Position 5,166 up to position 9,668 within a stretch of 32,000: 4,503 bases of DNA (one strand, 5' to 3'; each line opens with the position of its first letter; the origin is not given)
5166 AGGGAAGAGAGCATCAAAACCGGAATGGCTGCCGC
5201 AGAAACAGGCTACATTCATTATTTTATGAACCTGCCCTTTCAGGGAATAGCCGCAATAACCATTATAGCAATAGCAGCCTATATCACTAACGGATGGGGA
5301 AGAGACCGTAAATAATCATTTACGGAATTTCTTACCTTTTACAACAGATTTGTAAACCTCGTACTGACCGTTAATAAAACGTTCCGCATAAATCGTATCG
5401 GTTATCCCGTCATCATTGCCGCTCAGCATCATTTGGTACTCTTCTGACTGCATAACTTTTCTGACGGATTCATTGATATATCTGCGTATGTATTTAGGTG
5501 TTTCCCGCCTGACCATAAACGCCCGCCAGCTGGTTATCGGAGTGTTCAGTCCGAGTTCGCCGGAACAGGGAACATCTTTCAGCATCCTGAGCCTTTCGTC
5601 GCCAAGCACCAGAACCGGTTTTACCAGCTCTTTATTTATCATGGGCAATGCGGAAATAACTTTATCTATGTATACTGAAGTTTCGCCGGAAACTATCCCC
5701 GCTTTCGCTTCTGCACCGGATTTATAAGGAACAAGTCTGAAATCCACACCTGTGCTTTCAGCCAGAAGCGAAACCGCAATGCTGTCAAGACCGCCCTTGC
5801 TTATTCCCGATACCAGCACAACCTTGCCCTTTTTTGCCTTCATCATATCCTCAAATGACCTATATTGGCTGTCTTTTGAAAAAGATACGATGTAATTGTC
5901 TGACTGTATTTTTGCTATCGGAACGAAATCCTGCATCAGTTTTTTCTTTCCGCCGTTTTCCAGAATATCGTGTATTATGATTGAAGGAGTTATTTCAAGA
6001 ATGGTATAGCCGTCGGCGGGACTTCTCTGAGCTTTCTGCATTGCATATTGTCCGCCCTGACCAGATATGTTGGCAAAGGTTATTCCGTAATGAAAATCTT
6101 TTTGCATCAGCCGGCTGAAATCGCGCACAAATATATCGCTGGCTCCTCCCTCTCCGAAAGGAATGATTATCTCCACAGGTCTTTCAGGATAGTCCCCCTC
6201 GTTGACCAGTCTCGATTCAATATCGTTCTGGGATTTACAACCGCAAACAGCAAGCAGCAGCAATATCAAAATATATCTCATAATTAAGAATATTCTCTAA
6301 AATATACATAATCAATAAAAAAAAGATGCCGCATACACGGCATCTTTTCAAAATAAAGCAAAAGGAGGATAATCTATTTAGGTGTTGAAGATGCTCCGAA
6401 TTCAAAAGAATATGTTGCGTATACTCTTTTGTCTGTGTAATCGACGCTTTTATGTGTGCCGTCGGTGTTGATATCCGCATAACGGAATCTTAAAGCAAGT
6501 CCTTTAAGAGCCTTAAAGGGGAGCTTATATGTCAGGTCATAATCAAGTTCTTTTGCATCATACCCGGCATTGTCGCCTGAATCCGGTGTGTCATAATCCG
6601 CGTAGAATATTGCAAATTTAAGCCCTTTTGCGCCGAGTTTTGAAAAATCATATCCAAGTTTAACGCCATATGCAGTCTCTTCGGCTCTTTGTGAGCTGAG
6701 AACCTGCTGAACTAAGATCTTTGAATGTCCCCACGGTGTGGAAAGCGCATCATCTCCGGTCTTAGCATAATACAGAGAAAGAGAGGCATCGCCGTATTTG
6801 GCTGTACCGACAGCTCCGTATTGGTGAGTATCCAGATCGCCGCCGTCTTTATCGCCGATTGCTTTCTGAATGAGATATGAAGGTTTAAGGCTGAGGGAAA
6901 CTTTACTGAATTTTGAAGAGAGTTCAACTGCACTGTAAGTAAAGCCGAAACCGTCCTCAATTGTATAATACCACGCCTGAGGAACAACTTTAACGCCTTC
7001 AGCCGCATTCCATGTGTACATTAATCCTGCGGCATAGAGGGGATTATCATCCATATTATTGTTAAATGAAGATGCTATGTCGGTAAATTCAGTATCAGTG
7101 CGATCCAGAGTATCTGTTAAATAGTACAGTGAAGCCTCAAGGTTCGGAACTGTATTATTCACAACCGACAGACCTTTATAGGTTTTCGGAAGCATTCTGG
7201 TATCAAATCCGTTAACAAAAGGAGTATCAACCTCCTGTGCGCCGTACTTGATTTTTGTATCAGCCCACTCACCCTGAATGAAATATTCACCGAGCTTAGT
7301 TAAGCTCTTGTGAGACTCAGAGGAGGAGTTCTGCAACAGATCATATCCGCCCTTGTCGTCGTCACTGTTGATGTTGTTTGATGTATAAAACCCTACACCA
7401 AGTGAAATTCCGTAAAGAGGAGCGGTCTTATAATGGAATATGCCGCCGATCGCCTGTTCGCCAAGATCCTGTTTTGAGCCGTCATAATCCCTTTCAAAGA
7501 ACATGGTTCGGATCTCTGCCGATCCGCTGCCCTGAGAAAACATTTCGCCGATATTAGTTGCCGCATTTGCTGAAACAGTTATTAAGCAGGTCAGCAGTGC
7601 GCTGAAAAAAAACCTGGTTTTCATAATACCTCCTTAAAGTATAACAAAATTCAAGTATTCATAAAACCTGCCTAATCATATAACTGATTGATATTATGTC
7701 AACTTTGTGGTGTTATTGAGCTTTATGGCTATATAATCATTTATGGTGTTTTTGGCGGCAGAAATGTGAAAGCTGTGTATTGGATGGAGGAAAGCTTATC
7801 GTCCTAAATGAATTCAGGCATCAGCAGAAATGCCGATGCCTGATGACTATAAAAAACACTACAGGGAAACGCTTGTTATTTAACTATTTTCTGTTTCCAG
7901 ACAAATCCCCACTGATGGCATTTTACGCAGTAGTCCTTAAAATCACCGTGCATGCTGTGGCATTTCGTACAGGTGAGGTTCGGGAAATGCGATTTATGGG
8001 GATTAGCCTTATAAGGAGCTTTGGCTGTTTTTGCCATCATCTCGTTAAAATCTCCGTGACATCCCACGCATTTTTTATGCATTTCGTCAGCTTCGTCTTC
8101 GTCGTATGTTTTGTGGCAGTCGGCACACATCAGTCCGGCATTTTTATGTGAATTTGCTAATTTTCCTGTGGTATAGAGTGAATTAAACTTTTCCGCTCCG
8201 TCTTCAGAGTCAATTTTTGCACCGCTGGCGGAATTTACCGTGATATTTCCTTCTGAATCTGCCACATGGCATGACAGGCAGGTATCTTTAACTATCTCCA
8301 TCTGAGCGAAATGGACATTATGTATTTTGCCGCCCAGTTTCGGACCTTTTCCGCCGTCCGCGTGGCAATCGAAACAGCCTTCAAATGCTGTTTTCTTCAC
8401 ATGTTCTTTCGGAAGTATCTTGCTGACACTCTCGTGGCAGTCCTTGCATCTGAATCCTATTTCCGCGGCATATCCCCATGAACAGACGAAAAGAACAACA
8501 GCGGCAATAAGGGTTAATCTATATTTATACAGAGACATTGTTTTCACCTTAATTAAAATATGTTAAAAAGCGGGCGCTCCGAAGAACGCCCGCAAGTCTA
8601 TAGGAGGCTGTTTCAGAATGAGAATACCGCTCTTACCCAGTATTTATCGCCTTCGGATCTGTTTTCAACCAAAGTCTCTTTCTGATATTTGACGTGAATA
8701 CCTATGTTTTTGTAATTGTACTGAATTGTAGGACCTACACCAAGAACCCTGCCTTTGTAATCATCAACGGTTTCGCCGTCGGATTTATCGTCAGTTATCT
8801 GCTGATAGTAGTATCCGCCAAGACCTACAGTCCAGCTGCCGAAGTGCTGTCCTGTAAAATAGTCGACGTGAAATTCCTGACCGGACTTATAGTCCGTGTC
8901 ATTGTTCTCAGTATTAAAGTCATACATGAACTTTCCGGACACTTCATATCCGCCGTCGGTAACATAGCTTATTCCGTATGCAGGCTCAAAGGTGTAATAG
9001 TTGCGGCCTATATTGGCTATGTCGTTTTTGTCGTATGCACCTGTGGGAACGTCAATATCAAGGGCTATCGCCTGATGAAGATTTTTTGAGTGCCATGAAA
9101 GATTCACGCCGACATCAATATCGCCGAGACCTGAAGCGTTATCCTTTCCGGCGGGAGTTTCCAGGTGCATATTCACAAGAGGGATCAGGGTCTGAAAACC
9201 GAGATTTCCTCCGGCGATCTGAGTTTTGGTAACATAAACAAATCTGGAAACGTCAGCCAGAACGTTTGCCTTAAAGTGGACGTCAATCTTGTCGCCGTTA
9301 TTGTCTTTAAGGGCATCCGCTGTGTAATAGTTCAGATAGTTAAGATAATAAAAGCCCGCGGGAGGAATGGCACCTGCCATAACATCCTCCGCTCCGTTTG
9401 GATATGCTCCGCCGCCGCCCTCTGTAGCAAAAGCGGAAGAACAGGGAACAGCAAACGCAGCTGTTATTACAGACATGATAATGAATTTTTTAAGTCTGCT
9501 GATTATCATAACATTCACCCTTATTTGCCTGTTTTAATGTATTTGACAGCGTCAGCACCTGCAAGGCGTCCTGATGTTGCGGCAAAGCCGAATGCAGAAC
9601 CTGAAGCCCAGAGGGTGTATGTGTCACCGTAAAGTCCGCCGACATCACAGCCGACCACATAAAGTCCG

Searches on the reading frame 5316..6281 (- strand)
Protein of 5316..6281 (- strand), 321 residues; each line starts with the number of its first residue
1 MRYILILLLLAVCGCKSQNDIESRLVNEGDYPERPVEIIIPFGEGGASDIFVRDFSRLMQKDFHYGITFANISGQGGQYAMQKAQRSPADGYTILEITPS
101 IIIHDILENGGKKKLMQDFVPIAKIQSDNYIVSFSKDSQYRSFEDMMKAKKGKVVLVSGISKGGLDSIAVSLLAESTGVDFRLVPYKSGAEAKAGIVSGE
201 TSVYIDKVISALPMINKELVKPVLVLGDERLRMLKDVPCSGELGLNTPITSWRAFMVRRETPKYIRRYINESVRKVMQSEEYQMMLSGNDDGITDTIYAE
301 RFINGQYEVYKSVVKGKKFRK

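Call 16: search_protein_families(library=pfam, proteins=[window:5316-6281:-], max_evalue=0.0001)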
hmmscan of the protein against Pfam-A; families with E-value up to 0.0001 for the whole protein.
window:5316-6281:- (321 aa): 1 family
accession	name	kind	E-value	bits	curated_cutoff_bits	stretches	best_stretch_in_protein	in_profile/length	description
PF03401.19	TctC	-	4.6e-19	69.4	27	1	59-291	9-244/274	Tripartite tricarboxylate transporter family receptor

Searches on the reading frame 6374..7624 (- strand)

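Call 16: search_protein_families(library=pfam, proteins=[window:6374-7624:-], max_evalue=0.0001)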
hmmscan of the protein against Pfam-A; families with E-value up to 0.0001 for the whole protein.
window:6374-7624:- (416 aa): 1 family
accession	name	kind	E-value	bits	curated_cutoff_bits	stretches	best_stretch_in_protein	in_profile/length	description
PF03573.19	OprD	-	4.4e-33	115.3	25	1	33-408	8-393/394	outer membrane porin, OprD family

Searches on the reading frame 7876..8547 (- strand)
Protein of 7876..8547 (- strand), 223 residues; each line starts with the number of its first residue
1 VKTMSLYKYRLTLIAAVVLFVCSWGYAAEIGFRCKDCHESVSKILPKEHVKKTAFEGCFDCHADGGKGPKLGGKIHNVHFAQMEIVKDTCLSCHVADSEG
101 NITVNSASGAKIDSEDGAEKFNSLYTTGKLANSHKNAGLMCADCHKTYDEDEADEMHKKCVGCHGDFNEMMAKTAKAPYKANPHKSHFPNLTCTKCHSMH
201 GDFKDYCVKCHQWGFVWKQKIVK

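Call 16: search_protein_families(library=pfam, proteins=[window:7876-8547:-], max_evalue=0.0001)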
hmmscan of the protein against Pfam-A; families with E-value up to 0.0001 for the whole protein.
window:7876-8547:- (223 aa): 4 families
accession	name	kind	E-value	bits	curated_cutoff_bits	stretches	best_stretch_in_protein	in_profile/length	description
PF14537.11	Cytochrom_c3_2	-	6.1e-21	75.1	25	1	134-212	2-79/79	Cytochrome c3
PF14522.11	Cytochrome_C7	-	2.3e-07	31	24.8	0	30-94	12-66/67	Cytochrome c7 and related cytochrome c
PF02085.21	Cytochrom_CIII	-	6.9e-06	26.8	22.9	0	33-99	32-87/101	Class III cytochrome C family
PF09699.15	Paired_CXXCH_1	-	1.9e-05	24.7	20.6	0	33-65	8-39/41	Doubled CXXCH motif (Paired_CXXCH_1)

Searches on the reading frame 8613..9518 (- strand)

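Call 16: search_protein_families(library=pfam, proteins=[window:8613-9518:-], max_evalue=0.0001)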
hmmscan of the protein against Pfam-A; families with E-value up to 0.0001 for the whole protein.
window:8613-9518:- (301 aa): 1 family
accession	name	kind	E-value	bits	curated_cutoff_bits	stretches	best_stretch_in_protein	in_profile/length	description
PF13557.12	Phenol_MetA_deg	-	1e-70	239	22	1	67-296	1-241/242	Putative MetA-pathway of phenol degradation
